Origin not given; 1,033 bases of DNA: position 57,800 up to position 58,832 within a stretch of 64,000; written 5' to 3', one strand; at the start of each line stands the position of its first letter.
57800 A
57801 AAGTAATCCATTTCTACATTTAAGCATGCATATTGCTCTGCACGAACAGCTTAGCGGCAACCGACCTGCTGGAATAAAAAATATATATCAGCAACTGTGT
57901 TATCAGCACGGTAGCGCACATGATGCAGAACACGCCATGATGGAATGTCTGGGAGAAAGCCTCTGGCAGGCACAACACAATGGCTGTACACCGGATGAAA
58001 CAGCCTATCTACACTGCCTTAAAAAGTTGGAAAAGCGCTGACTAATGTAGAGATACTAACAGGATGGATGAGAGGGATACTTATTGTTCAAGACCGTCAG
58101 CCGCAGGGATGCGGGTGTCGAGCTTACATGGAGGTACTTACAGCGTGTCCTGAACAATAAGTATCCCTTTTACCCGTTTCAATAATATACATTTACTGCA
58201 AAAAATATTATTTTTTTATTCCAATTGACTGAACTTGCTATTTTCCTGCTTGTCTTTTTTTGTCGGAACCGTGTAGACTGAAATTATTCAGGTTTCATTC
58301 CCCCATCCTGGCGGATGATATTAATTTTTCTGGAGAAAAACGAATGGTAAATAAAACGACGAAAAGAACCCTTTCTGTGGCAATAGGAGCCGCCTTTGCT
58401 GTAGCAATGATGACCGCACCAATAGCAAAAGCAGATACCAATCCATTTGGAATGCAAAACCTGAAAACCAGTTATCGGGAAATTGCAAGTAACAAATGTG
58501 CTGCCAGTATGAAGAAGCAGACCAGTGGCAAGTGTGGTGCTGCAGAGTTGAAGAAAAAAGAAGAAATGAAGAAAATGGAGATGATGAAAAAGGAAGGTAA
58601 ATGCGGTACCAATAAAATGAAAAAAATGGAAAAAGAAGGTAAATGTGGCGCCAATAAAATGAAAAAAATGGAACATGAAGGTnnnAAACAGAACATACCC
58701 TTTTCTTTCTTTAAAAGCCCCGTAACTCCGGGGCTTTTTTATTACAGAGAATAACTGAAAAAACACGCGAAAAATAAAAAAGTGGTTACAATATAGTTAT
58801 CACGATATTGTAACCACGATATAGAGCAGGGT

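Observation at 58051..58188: Previously unannotated MITE/REP-like palindromic element present in long and short forms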

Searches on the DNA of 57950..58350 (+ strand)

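Call 8: search_rna_families(source=window, start=57950, end=58350, threshold=evalue, max_evalue=10)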
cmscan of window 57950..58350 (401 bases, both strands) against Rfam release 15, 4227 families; matches with E-value up to 10: 2.
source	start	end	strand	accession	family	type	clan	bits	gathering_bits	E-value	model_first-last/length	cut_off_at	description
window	58196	58268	+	RF00580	SNORD91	Gene; snRNA; snoRNA; CD-box;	-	21.7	51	0.23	1-95/95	no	Small nucleolar RNA SNORD91 family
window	58091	58189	-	RF02770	Ysr224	Gene; sRNA;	-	15.6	70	0.69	1-107/107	no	Yersinia sRNA 224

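Call 57: search_dna_similar(query=window:58040-58200:+, collection=plasmids, mode=distant, max_evalue=0.01, max_rows=10)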
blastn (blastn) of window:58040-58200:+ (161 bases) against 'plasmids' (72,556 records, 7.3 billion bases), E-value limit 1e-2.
No match.

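Call 69: search_dna_similar(query=window:58053-58186:+, collection=ecoli_genomes, mode=distant, max_evalue=0.01, max_rows=5)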
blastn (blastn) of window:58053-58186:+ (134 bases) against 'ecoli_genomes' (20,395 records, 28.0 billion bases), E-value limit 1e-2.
No match.

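Call 70: search_dna_similar(query=window:58053-58186:+, collection=phages, mode=distant, max_evalue=0.01, max_rows=5)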
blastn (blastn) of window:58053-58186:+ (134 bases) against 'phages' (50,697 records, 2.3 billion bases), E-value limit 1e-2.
No match.

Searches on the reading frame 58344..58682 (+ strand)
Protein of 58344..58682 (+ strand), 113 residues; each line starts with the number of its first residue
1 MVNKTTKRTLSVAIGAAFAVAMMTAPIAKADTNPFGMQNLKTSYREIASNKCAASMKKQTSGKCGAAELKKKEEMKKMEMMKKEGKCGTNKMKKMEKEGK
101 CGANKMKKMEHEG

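Call 77: search_protein_families(library=ncbifam, proteins=[window:58344-58682:+], max_evalue=0.1)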
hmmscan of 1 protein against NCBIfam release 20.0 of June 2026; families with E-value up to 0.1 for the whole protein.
window:58344-58682:+ (113 aa): 2 families
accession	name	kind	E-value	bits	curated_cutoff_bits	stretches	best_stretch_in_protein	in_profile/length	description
NF050188.1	OxThioModRiPPHvfA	equivalog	8.3e-06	26.3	95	1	16-105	8-92/96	oxazolone/thioamide-modified RiPP metallophore HvfA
NF050137.2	KCGExKCG_twice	domain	0.00099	18.7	19.5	1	84-107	6-27/29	HvfA family oxazolone/thioamide-modified RiPP metallophore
